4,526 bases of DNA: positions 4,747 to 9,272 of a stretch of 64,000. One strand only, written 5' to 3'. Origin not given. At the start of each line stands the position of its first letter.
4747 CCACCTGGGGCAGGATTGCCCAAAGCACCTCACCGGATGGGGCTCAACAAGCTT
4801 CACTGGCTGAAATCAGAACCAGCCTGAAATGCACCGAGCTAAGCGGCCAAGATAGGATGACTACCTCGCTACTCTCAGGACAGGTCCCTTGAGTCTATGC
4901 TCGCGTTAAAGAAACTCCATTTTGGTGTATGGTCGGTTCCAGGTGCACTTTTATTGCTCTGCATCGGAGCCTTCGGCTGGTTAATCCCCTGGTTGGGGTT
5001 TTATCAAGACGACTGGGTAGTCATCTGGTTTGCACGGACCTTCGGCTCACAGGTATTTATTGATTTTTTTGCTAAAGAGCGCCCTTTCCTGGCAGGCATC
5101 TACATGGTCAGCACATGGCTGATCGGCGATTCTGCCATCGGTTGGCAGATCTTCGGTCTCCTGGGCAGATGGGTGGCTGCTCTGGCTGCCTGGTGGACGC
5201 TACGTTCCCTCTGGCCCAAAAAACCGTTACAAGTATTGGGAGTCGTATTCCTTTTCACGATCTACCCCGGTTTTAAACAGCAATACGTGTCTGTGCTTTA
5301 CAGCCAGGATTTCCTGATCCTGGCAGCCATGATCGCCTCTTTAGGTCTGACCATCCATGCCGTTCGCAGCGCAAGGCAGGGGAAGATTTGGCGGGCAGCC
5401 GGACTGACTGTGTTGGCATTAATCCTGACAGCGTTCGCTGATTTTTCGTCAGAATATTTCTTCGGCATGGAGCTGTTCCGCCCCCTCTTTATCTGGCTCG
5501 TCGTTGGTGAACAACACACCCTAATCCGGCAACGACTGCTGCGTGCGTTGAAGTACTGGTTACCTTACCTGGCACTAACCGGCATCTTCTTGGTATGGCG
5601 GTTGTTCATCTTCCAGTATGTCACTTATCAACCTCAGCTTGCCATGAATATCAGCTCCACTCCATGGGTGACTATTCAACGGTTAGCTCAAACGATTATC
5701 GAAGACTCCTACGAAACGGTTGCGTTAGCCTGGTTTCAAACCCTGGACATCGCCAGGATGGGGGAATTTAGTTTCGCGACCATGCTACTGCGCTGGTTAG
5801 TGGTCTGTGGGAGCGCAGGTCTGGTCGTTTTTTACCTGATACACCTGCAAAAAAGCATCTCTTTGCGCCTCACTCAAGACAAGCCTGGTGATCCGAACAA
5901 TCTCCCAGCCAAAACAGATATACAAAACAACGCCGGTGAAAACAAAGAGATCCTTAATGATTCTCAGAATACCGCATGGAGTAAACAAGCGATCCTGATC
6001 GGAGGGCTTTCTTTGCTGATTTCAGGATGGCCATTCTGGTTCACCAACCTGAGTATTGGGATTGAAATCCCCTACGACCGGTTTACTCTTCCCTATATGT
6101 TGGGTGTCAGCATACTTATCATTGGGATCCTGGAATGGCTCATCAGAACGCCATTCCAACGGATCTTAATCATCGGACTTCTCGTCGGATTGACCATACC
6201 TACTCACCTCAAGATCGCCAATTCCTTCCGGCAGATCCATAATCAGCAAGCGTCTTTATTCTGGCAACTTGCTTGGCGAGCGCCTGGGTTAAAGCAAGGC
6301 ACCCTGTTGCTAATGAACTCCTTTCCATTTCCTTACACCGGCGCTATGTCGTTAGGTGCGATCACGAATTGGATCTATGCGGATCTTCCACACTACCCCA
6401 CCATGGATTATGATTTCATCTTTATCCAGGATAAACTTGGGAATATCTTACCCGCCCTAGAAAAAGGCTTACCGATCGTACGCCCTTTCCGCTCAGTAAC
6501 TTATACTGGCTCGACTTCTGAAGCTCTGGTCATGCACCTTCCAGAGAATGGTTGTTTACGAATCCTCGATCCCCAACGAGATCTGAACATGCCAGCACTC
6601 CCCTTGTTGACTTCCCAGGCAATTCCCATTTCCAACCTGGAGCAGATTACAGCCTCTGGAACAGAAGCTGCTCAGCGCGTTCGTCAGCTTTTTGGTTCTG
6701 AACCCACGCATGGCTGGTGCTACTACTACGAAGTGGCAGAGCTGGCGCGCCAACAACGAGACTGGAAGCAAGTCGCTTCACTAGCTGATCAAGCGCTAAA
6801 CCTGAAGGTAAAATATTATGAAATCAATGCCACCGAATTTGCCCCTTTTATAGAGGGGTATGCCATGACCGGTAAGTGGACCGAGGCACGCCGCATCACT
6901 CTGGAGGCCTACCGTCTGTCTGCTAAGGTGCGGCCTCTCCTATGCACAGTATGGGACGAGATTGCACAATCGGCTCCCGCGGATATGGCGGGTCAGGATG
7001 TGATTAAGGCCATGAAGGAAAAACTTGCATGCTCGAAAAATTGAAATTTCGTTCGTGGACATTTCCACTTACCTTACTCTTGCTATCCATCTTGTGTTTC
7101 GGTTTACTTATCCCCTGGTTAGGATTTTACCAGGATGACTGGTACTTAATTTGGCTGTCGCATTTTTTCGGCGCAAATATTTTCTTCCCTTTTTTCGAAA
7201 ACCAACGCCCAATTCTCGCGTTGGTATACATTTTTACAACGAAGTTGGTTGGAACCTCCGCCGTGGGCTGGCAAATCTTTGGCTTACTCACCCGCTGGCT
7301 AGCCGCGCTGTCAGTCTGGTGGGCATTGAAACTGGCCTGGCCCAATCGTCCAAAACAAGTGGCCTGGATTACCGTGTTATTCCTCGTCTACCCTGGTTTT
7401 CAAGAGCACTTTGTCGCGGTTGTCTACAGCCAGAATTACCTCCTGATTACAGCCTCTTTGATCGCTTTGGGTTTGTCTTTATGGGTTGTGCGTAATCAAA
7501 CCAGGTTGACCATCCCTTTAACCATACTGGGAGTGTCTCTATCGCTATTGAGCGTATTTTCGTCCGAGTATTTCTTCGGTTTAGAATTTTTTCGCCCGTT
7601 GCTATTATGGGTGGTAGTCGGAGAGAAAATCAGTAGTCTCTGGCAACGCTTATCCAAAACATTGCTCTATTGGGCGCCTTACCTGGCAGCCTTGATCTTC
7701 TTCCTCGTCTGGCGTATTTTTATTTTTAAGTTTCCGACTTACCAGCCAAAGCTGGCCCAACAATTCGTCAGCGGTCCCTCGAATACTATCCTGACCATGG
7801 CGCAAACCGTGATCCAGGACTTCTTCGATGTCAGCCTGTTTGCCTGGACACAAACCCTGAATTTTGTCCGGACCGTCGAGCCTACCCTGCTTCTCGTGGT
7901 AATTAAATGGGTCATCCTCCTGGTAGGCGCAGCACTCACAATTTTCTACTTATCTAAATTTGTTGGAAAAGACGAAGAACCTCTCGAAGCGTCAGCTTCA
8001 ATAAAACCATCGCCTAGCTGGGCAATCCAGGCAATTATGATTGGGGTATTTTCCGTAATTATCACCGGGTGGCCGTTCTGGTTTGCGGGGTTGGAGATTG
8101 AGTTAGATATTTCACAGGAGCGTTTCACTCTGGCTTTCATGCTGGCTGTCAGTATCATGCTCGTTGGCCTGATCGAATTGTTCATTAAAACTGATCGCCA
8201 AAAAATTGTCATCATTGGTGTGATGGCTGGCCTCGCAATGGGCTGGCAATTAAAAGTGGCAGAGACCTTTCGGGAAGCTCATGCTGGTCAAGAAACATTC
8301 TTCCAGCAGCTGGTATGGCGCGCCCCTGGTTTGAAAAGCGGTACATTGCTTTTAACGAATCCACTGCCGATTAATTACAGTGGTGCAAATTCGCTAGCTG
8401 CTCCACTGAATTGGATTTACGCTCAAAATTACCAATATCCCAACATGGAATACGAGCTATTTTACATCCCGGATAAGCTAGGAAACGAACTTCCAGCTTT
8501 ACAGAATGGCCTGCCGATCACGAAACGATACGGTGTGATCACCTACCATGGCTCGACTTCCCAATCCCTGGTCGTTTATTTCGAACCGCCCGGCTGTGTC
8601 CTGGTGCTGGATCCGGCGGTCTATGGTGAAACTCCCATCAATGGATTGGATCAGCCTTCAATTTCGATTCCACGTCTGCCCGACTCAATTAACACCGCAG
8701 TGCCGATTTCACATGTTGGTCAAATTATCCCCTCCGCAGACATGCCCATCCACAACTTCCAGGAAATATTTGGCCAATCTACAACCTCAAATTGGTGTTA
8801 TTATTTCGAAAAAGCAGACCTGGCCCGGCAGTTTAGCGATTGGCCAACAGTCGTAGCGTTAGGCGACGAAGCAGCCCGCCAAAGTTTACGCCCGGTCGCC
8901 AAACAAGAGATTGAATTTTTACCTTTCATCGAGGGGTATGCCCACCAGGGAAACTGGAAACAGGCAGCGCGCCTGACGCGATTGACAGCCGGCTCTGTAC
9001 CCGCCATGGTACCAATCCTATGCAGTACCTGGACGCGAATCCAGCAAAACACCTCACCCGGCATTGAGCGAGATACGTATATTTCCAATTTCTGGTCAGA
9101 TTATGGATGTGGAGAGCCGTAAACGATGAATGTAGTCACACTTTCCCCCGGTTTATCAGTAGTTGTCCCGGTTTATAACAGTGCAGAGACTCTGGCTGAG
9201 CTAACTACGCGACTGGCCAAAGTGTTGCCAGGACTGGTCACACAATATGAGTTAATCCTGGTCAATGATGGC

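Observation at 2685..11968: Six-gene envelope-glycosylation cassette wedged between alaS and ruvX-mltG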

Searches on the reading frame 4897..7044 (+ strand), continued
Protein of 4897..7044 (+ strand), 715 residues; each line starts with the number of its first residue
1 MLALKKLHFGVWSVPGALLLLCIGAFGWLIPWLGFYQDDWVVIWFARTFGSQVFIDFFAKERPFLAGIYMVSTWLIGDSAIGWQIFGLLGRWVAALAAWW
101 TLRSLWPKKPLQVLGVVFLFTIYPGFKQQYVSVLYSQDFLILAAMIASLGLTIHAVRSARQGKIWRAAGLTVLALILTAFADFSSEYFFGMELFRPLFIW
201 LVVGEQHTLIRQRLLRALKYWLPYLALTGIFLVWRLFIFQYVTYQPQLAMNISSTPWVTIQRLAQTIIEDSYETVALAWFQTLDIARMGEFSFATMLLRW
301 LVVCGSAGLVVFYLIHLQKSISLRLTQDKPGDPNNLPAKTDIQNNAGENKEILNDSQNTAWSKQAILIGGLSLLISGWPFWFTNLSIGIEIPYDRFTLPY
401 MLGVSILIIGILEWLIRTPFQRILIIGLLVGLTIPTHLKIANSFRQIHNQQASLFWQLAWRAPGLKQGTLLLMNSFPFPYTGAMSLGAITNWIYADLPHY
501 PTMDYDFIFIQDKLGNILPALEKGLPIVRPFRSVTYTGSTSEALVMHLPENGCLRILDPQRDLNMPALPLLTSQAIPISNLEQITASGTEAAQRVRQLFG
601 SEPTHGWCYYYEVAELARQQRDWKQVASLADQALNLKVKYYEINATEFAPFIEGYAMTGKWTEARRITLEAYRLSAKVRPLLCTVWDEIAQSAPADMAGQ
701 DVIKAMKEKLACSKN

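Call 56: search_protein_families(library=pfam, proteins=[L022:16231-17316:+, L022:17329-18450:+, L022:18438-19085:+, L022:8653-9354:+, L022:9342-9914:+, L010:17328-19436:+, L010:16676-17275:-, L004:16389-17099:+, L048:17260-18273:+, L022:19143-20696:-], max_evalue=0.001)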
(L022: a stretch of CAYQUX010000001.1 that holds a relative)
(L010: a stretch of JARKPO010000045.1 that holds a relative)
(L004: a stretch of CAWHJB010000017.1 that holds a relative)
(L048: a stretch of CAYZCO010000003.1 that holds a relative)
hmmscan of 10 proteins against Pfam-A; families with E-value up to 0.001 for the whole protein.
L022:16231-17316:+ (362 aa): 1 family
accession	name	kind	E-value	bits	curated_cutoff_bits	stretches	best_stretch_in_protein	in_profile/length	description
PF00294.29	PfkB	-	1.9e-20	73.8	25.8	1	216-341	168-299/302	pfkB family carbohydrate kinase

L022:17329-18450:+ (374 aa): 2 families
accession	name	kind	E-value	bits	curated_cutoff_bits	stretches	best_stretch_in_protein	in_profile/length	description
PF00557.29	Peptidase_M24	-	6e-66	222.6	23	1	154-358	1-208/208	Metallopeptidase family M24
PF01321.24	Creatinase_N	-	1e-09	39.4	22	1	14-146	3-127/128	Creatinase/Prolidase N-terminal domain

L022:18438-19085:+ (216 aa): 2 families
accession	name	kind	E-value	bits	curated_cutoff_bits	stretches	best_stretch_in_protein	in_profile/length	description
PF00753.33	Lactamase_B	-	9.5e-27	94.7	22.7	1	18-199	4-196/196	Metallo-beta-lactamase superfamily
PF12706.13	Lactamase_B_2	-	2.7e-05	24.3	27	1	36-136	5-108/200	Beta-lactamase superfamily domain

L022:8653-9354:+ (234 aa): 3 families
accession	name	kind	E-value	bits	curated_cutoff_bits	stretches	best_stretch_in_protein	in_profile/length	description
PF00485.24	PRK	-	3.4e-39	135.1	22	1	29-212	1-193/196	Phosphoribulokinase / Uridine kinase family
PF06414.18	Zeta_toxin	-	4.8e-05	23.3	22.3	1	22-70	11-60/199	Zeta toxin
PF13238.12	AAA_18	-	0.00017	22.4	29.4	1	30-171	1-115/128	AAA domain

L022:9342-9914:+ (191 aa): 1 family
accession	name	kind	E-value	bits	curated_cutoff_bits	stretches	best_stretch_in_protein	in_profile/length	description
PF09335.16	VTT_dom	-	7.7e-20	72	33.9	1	69-181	2-122/123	VTT domain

L010:17328-19436:+ (703 aa): 4 families
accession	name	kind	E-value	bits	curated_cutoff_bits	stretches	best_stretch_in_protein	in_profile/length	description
PF00456.26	Transketolase_N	-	1.8e-146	487.8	22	1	39-370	2-334/334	Transketolase, thiamine diphosphate binding domain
PF02779.29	Transket_pyr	-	1.1e-55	188.4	27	1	386-557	2-173/174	Transketolase, pyrimidine binding domain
PF22613.1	Transketolase_C_1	-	3.4e-40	137.2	27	1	573-686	1-113/113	Transketolase-like TK C-terminal domain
PF02780.25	Transketolase_C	-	3.3e-10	40.4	25.9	1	585-690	10-124/124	Transketolase, C-terminal domain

L010:16676-17275:- (200 aa): 6 families
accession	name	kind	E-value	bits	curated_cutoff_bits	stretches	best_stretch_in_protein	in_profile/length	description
PF00578.27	AhpC-TSA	-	9.3e-35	119.7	26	1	61-176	4-123/124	AhpC/TSA family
PF08534.16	Redoxin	-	7.4e-26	91.1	26.6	1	59-177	3-131/148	Redoxin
PF13905.12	Thioredoxin_8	-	2.3e-14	54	27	1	83-172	2-92/94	Thioredoxin-like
PF00085.26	Thioredoxin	-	5.6e-10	39.6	23.5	1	83-128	19-63/103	Thioredoxin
PF13098.12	Thioredoxin_2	-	1.3e-09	38.7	27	1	81-180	4-93/104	Thioredoxin-like domain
PF00255.25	GSHPx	-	0.0007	19.6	27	0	67-121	6-59/108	Glutathione peroxidase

L004:16389-17099:+ (237 aa): 1 family
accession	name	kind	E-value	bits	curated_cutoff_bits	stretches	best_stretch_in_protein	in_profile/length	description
PF00300.27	His_Phos_1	-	3e-16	60.1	21.7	1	70-208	24-167/194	Histidine phosphatase superfamily (branch 1)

L048:17260-18273:+ (338 aa): 3 families
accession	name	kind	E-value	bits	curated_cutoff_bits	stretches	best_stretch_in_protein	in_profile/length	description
PF00571.33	CBS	-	4e-30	104.3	24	2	36-90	1-56/57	CBS domain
PF02518.31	HATPase_c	-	2.7e-10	41.1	26.4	1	221-318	5-107/111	Histidine kinase-, DNA gyrase B-, and HSP90-like ATPase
PF13581.12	HATPase_c_2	-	5.9e-10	39.7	27.4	1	200-317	10-126/127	Histidine kinase-like ATPase domain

L022:19143-20696:- (518 aa): 4 families
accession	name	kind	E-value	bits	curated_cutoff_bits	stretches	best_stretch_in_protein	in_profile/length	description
PF12072.13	RNase_Y_N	-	6.2e-34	117.6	32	1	18-203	6-201/201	RNase Y N-terminal region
PF01966.28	HD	-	3.5e-15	56.8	22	1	336-425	3-114/116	HD domain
PF00013.35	KH_1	-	1.8e-06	28.1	21.5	1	212-267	4-63/66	KH domain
PF08668.18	HDOD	-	0.00027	20.9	22.9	0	335-371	96-133/196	HDOD domain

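Call 76: search_solved_structures(query=A1, max_evalue=10)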
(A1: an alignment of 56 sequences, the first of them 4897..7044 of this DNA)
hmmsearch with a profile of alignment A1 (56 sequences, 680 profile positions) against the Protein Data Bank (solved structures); distinct sequences matched with E-value up to 10: 5.
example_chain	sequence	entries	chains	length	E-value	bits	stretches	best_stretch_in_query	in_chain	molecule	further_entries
6een_C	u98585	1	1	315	5.7e-07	31.3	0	602-638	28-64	Designer Pentatricopeptide Protein dPPR10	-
6een_A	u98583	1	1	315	1.6e-05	26.6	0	605-638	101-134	Designer Pentatricopeptide Protein dPPR10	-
9kfx_A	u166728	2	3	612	0.01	17.3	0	600-651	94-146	Synthetic PPR-DYW protein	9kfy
7obi_A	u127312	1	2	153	0.85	10.9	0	581-647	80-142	CTPR-rv4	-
9gzg_A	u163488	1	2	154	6.4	8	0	582-675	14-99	Engineered CTPR protein with glutamic acids for conductivity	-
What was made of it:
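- On Known GT-C sequence families (PMT, PMT_2/ArnT, STT3, YfhO, DUF2723 and others): The family profile against PDB sequences finds only TPR/PPR repeats (call 76).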

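Call 84: search_protein_families(library=ncbifam, proteins=[L015:12999-13736:+, L003:4415-5119:+, L015:14154-15440:+, L004:13248-14768:+, L015:15444-16994:+, L044:12069-12785:+, L022:9342-9914:+], max_evalue=0.001)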
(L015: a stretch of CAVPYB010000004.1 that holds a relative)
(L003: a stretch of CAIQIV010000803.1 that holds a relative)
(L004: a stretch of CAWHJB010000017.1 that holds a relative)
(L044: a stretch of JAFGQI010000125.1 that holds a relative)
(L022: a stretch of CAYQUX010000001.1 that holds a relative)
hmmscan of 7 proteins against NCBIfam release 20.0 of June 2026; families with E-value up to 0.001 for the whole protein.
L015:12999-13736:+ (246 aa): 13 families
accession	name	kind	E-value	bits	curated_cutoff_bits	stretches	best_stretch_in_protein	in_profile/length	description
NF008212.0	PRK10975.1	equivalog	2.4e-29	102.8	219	1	7-240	7-231/232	dTDP-4-amino-4,6-dideoxy-D-galactose acyltransferase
TIGR02382.1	wecD_rffC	equivalog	2e-17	63.4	195.1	1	64-237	16-188/191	dTDP-4-amino-4,6-dideoxy-D-galactose acyltransferase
TIGR01575.1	rimI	equivalog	3.5e-10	40.1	86.4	1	147-238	30-121/132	ribosomal protein S18-alanine N-acetyltransferase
TIGR03448.1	mycothiol_MshD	equivalog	5.3e-09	35.8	163.1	1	167-238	221-294/294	mycothiol synthase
NF002959.0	PRK03624.1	equivalog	4.2e-07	29.8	124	1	140-234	40-134/147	GNAT family acetyltransferase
NF005840.0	PRK07757.1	equivalog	1.2e-06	28.6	154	1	151-245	44-134/153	N-acetyltransferase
NF040501.1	resist_ArsN2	equivalog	5e-05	22.9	125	1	161-232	37-104/133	arsenic resistance N-acetyltransferase ArsN2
NF000358.1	sat2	exception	9.4e-05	22.3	360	1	174-238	85-149/174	streptothricin N-acetyltransferase Sat2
NF008964.0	PRK12308.1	equivalog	0.00015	20.3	657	1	150-226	504-581/624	argininosuccinate lyase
NF040503.1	resist_ArsN1a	equivalog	0.00017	21.4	170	1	153-230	52-134/159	arsinothricin resistance N-acetyltransferase ArsN1 family A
NF000360.1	sat4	exception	0.00026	21.1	380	1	177-234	101-158/180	streptothricin N-acetyltransferase Sat4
NF005921.0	PRK07922.1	equivalog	0.00078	19.1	180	0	153-230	50-124/170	amino-acid N-acetyltransferase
NF043067.1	AAC_6p_group_E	equivalog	0.00079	19.3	140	0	178-238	76-136/140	aminoglycoside 6'-N-acetyltransferase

L003:4415-5119:+ (235 aa): 12 families
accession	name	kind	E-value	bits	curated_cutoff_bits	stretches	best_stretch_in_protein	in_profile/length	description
NF010703.0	PRK14103.1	equivalog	2.2e-06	27.3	320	1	65-125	17-77/256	trans-aconitate 2-methyltransferase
NF040539.1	AST_met_ArsM_2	exception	2.8e-06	27.4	240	1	32-121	14-101/262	putative arsinothricin biosynthesis methyltransferase ArsM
NF045667.1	MTase_DVU1556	equivalog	3.1e-06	26.8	155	1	67-126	12-68/213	DVU_1556 family methyltransferase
TIGR02021.1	BchM-ChlM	equivalog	2.9e-05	23.6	158.9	1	76-125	53-100/218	magnesium protoporphyrin IX methyltransferase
TIGR02072.1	BioC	equivalog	6.5e-05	22.8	184.95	1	62-134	16-88/244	malonyl-ACP O-methyltransferase BioC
NF002463.0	PRK01683.1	equivalog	0.00012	21.8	297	1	68-130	22-81/258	trans-aconitate 2-methyltransferase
NF043040.1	corrin_prot_MT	hypoth_equivalog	0.0002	20.9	180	1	78-129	42-92/216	corrinoid protein-associated methyltransferase CpaM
TIGR01983.1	UbiG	equivalog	0.00034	20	102.95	1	74-121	46-91/228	bifunctional 2-polyprenyl-6-hydroxyphenol methylase/3-demethylubiquinol 3-O-methyltransferase UbiG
TIGR04074.1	bacter_Hen1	equivalog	0.00042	18.9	340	1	55-119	260-324/462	3' terminal RNA ribose 2'-O-methyltransferase Hen1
NF050150.1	RiPP_MTase_ApyS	equivalog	0.00056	19.2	400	0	76-121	140-185/323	RiPP biosynthesis methyltransferase ApyS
NF001244.0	PRK00216.1-5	equivalog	0.00057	19.2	216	1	68-132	39-107/236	bifunctional demethylmenaquinone methyltransferase/2-methoxy-6-polyprenyl-1,4-benzoquinol methylase UbiE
NF008686.0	PRK11705.1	equivalog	0.00064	18.9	400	1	59-121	149-210/383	cyclopropane fatty acyl phospholipid synthase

L015:14154-15440:+ (429 aa): 0 families

L004:13248-14768:+ (507 aa): 0 families

L015:15444-16994:+ (517 aa): 0 families

L044:12069-12785:+ (239 aa): 1 family
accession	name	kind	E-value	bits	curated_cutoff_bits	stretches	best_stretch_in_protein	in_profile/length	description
NF033530.1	lasso_PqqD_Strm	exception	0.00083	19.5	70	0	110-147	32-69/78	lasso peptide biosynthesis PqqD family chaperone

L022:9342-9914:+ (191 aa): 0 families
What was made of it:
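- Closest known: Enterobacterial common antigen Fuc4NAc branch. Same: Sister loci pair it with a WecD-like GNAT (call 84).
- That GNAT's best match is WecD, the dTDP-Fuc4N acyltransferase, at 2.4e-29 over its full length (call 84).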

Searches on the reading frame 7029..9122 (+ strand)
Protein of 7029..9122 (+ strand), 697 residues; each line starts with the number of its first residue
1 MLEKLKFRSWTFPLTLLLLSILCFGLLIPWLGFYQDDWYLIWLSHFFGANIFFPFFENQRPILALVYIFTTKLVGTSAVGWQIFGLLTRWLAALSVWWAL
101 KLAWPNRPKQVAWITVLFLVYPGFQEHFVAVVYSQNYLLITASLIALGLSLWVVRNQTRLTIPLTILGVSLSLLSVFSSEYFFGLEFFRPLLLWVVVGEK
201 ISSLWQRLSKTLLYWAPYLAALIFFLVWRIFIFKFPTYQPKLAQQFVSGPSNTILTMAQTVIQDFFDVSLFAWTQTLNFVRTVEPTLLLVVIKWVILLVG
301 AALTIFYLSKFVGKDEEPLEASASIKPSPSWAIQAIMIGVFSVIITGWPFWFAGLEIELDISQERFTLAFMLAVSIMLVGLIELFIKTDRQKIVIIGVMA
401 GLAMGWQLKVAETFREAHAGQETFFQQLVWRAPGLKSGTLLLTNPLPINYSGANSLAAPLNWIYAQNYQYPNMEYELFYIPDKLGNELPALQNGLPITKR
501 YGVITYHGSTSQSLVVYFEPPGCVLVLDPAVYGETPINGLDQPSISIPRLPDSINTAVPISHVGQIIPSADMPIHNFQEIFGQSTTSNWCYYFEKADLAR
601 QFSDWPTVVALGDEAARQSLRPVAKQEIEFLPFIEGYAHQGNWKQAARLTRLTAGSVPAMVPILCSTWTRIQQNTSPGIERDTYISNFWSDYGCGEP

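Call 3: search_protein_families(library=pfam, proteins=[window:7029-9122:+], max_evalue=0.01)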
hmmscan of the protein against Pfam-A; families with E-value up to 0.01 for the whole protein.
window:7029-9122:+ (697 aa): 0 families

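Call 4: search_protein_families(library=ncbifam, proteins=[window:7029-9122:+], max_evalue=0.01)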
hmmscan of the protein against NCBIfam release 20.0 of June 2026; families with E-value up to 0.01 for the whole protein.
window:7029-9122:+ (697 aa): 0 families

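Call 15: find_encoding_contigs(protein=window:7029-9122:+, flank=10000, max_places=4)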
Protein window:7029-9122:+ (697 aa): 3 contigs read that carry it; 2 places shown.
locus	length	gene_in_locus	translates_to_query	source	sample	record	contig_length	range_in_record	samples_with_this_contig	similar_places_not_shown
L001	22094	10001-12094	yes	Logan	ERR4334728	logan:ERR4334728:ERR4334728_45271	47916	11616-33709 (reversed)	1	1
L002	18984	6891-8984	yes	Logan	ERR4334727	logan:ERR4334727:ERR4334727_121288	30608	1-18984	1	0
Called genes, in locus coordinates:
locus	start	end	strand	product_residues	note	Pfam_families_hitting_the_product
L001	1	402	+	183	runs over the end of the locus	PF20545:DUF6759 (faint)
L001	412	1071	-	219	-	PF07314:Lit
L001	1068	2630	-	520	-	PF01564:Spermine_synth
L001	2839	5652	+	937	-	PF01411:tRNA-synt_2c, PF07973:tRNA_SAD, PF02272:DHHA1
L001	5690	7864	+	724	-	-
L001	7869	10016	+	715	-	-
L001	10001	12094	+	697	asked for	-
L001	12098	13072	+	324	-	PF00535:Glycos_transf_2, PF13641:Glyco_tranf_2_3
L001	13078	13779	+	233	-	PF08889:WbqC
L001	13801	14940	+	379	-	PF01041:DegT_DnrJ_EryC1, PF00155:Aminotran_1_2 (weak)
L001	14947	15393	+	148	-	PF03652:RuvX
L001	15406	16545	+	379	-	PF02618:YceG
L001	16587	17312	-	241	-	PF00535:Glycos_transf_2, PF13641:Glyco_tranf_2_3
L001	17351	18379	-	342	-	PF00535:Glycos_transf_2, PF13506:Glyco_transf_21, PF13641:Glyco_tranf_2_3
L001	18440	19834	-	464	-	PF04326:SLFN_AlbA_2 (weak), PF13749:HATPase_c_4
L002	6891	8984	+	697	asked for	-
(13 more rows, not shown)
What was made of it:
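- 7029..9122 (+): M3, a GT-C-fold membrane protein and paralog 3 (697 aa). It overlaps M2 by 16 nt. The identical protein occurs on metagenome contigs with the same gene order (call 15).
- Checked: | M1 | 2685-4892 | 735 aa from GTG; gene callers use ATG 2718, 724 aa (call 15) |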
